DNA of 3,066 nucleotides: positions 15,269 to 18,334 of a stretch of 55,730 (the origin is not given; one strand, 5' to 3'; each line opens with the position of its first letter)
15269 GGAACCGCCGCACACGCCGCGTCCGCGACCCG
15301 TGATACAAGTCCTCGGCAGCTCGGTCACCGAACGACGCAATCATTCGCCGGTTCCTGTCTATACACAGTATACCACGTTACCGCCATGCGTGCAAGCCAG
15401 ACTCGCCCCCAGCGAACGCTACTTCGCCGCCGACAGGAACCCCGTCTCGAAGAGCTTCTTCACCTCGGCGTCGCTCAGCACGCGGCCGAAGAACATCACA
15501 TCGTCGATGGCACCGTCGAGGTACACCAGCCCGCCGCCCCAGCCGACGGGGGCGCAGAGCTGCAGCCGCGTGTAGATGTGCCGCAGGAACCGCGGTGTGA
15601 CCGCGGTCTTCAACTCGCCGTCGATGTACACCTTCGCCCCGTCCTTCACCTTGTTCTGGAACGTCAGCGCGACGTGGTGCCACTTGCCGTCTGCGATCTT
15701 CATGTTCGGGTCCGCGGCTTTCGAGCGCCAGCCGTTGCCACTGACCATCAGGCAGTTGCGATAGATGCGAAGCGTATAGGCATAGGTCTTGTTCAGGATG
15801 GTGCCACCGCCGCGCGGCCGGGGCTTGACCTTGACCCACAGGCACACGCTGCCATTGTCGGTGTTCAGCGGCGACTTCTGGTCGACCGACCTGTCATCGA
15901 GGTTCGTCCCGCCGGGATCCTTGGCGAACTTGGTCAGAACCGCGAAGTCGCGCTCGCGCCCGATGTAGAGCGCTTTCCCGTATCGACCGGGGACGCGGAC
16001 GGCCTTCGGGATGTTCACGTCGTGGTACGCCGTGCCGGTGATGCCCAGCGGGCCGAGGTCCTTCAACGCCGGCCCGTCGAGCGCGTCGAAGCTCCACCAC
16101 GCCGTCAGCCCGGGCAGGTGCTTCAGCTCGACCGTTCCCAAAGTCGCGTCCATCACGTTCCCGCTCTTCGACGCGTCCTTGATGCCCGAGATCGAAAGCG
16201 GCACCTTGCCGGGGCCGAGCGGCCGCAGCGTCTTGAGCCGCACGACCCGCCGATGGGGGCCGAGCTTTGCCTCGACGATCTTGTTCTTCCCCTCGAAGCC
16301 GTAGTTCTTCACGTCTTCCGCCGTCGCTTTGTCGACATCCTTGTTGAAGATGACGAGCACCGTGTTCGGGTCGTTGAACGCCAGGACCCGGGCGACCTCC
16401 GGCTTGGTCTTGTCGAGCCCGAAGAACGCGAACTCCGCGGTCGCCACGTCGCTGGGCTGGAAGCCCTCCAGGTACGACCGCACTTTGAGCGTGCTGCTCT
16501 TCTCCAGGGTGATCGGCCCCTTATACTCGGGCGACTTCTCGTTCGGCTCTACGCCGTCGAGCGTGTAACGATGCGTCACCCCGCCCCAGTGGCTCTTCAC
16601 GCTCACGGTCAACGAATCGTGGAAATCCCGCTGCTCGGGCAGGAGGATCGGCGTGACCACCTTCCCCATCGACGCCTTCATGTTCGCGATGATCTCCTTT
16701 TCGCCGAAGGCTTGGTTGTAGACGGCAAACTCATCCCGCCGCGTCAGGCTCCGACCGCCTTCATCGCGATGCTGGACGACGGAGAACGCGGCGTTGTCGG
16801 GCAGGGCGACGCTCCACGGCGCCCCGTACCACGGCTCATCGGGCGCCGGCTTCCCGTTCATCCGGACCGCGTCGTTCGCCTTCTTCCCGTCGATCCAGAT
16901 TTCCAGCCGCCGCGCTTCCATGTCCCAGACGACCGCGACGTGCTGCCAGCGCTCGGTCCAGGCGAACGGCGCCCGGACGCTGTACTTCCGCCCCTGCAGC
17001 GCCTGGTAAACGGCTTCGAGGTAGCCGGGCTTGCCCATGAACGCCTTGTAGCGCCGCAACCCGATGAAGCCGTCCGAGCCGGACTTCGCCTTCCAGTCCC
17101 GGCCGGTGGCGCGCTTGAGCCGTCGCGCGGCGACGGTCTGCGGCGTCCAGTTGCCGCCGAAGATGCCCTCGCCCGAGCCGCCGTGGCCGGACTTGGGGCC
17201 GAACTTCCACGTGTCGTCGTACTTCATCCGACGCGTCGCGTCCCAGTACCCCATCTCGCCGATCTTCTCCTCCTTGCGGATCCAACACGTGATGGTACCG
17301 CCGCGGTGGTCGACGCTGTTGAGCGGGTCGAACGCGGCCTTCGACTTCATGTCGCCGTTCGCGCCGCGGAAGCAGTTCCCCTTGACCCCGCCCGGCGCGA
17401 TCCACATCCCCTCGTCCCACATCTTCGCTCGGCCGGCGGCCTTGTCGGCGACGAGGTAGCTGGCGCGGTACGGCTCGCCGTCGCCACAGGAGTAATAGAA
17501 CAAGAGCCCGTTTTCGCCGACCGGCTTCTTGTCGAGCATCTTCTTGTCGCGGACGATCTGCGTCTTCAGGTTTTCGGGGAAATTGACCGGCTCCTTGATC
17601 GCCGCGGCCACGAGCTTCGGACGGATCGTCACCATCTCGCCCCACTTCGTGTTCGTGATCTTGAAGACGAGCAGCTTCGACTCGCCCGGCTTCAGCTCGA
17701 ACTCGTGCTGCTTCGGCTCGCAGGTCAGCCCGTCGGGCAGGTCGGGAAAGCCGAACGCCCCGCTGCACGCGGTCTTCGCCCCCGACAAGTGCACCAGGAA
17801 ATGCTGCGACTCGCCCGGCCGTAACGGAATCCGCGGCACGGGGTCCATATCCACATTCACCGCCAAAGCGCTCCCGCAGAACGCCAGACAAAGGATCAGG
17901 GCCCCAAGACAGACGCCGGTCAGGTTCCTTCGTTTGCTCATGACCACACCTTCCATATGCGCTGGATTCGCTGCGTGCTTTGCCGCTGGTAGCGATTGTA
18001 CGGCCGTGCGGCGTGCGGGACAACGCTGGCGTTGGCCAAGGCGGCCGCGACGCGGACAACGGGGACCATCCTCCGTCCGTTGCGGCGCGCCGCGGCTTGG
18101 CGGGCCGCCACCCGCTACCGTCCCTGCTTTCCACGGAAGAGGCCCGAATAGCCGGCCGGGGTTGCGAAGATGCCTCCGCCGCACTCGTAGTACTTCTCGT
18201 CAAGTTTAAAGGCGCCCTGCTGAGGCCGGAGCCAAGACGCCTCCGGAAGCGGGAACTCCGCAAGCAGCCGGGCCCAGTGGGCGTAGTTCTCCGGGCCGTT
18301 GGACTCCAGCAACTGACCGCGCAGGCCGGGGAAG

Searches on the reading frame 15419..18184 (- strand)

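Call 27: search_protein_families(library=pfam, proteins=[window:15419-18184:-], max_evalue=0.00001)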
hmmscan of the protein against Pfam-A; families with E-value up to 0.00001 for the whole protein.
window:15419-18184:- (921 aa): 3 families
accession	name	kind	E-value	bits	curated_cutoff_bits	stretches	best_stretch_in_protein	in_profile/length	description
PF13385.13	Laminin_G_3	-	1.8e-24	87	27.6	1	771-909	12-151/151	Concanavalin A-like lectin/glucanases superfamily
PF13287.12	Fn3_assoc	-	2.2e-10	40.9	23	1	535-585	9-59/59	Fn3 associated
PF13290.12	CHB_HEX_C_1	-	4.1e-10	39.9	22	1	522-582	7-67/67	Chitobiase/beta-hexosaminidase C-terminal domain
